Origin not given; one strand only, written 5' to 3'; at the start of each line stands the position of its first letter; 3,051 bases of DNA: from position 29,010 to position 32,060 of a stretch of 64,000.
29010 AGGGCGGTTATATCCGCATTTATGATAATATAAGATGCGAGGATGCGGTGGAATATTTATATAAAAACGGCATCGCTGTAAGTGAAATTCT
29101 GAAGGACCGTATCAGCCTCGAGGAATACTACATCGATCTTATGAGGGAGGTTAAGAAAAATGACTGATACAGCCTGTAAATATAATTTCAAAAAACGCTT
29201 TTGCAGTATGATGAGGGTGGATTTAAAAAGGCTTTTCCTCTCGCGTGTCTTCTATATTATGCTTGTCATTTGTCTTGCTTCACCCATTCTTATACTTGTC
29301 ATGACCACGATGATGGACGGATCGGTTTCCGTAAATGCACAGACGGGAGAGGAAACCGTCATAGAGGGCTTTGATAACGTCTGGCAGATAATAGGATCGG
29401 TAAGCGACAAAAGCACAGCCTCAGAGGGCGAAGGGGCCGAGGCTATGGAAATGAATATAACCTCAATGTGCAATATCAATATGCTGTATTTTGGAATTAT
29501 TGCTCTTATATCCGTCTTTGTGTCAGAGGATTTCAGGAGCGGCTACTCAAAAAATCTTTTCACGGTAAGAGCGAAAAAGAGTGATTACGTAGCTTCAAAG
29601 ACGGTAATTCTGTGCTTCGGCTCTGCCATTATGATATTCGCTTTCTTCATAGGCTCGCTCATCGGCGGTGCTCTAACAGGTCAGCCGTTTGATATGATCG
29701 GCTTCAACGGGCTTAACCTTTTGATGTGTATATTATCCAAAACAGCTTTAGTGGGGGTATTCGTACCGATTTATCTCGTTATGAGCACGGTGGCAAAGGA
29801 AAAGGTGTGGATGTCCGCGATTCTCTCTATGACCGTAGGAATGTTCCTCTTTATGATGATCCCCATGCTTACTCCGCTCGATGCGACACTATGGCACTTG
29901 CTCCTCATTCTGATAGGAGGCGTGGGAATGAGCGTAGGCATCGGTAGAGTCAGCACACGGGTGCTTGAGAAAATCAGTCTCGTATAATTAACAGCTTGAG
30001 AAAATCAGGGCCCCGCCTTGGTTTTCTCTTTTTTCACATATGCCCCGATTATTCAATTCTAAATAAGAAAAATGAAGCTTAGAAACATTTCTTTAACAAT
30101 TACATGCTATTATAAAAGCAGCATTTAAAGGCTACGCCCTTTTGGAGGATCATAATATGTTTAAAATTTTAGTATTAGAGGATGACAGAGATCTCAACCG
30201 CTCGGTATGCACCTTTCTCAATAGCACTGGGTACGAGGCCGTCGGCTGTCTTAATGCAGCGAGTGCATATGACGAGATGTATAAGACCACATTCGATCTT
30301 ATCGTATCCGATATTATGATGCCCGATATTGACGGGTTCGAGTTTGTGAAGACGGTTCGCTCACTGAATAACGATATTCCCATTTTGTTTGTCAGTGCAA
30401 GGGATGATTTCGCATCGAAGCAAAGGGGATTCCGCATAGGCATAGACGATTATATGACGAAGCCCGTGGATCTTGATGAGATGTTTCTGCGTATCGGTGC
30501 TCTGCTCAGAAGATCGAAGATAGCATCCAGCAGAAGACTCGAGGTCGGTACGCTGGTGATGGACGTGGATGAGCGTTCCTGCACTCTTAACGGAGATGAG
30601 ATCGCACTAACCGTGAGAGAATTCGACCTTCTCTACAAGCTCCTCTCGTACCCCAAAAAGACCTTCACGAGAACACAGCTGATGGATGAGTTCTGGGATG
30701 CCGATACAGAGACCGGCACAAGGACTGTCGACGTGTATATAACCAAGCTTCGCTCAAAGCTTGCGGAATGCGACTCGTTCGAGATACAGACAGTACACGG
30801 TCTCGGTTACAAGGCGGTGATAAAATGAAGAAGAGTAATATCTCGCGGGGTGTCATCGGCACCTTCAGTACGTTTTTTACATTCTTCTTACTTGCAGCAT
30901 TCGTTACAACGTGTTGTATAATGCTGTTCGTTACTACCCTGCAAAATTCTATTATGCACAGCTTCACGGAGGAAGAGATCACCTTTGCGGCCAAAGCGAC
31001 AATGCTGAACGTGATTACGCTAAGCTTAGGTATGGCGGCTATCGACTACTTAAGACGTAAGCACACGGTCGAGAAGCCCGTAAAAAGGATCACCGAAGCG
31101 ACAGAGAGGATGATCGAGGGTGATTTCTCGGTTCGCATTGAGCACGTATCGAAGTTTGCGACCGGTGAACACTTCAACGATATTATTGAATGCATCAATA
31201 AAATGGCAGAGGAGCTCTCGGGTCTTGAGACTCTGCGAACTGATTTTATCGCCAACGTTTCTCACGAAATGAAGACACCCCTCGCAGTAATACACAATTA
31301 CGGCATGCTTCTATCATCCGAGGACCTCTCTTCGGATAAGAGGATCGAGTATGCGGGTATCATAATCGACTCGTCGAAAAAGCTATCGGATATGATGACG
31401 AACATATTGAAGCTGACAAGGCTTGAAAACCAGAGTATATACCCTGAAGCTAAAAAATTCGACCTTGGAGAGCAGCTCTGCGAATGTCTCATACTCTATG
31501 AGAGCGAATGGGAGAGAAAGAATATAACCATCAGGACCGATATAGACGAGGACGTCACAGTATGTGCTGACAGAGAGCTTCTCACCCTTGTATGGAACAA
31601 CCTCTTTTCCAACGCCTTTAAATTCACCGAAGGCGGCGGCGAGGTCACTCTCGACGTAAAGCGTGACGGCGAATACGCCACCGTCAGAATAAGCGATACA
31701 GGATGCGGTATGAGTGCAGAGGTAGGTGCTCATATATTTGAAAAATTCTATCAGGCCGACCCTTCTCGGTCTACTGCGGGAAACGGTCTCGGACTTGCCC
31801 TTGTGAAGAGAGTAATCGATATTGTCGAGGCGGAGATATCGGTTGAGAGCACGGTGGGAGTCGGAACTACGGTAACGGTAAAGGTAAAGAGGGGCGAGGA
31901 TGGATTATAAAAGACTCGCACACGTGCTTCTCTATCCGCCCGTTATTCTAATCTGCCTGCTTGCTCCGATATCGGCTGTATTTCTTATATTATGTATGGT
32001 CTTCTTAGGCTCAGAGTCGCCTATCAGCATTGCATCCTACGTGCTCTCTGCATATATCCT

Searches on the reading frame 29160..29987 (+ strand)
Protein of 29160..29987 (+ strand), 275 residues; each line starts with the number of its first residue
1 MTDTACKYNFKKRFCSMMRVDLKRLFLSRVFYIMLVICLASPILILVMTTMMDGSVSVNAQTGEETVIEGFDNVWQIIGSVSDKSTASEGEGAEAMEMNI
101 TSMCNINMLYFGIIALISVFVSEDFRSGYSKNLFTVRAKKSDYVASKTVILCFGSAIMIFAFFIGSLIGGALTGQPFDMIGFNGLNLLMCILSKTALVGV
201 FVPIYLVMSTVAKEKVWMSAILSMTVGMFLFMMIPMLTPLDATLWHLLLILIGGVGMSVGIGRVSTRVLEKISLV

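Call 7: search_protein_families(library=pfam, proteins=[window:29160-29987:+], max_evalue=0.001)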
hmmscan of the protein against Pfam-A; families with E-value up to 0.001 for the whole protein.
window:29160-29987:+ (275 aa): 1 family
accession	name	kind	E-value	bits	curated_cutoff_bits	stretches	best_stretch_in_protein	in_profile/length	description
PF12730.13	ABC2_membrane_4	-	1.9e-05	25.2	27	1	88-228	38-177/179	ABC-2 family transporter protein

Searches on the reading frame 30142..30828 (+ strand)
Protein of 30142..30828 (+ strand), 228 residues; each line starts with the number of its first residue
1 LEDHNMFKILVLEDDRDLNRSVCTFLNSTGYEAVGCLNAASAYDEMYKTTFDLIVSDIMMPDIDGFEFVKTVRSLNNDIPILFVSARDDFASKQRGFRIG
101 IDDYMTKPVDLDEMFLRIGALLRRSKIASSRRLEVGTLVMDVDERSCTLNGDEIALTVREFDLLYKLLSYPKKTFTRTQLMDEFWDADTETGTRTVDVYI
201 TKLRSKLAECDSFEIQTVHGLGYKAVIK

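Call 7: search_protein_families(library=pfam, proteins=[window:30142-30828:+], max_evalue=0.001)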
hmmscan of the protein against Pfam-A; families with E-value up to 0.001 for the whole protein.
window:30142-30828:+ (228 aa): 2 families
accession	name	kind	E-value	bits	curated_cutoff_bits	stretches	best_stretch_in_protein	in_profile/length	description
PF00072.30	Response_reg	-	1.2e-23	83.8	30.2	1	9-117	1-109/111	Response regulator receiver domain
PF00486.34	Trans_reg_C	-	3.8e-22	78.6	26.2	1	151-224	1-76/77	Transcriptional regulatory protein, C terminal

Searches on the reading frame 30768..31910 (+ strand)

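Call 7: search_protein_families(library=pfam, proteins=[window:30768-31910:+], max_evalue=0.001)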
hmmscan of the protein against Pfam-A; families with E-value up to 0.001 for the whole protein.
window:30768-31910:+ (380 aa): 3 families
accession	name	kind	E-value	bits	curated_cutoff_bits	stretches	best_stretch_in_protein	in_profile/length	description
PF02518.31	HATPase_c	-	3.3e-25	89.1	26.4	1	268-375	2-109/111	Histidine kinase-, DNA gyrase B-, and HSP90-like ATPase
PF00512.31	HisKA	-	5e-13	49.3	26.9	1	157-221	2-65/66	His Kinase A (phospho-acceptor) domain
PF13581.12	HATPase_c_2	-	2.4e-05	24.8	27.4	1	277-371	37-125/127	Histidine kinase-like ATPase domain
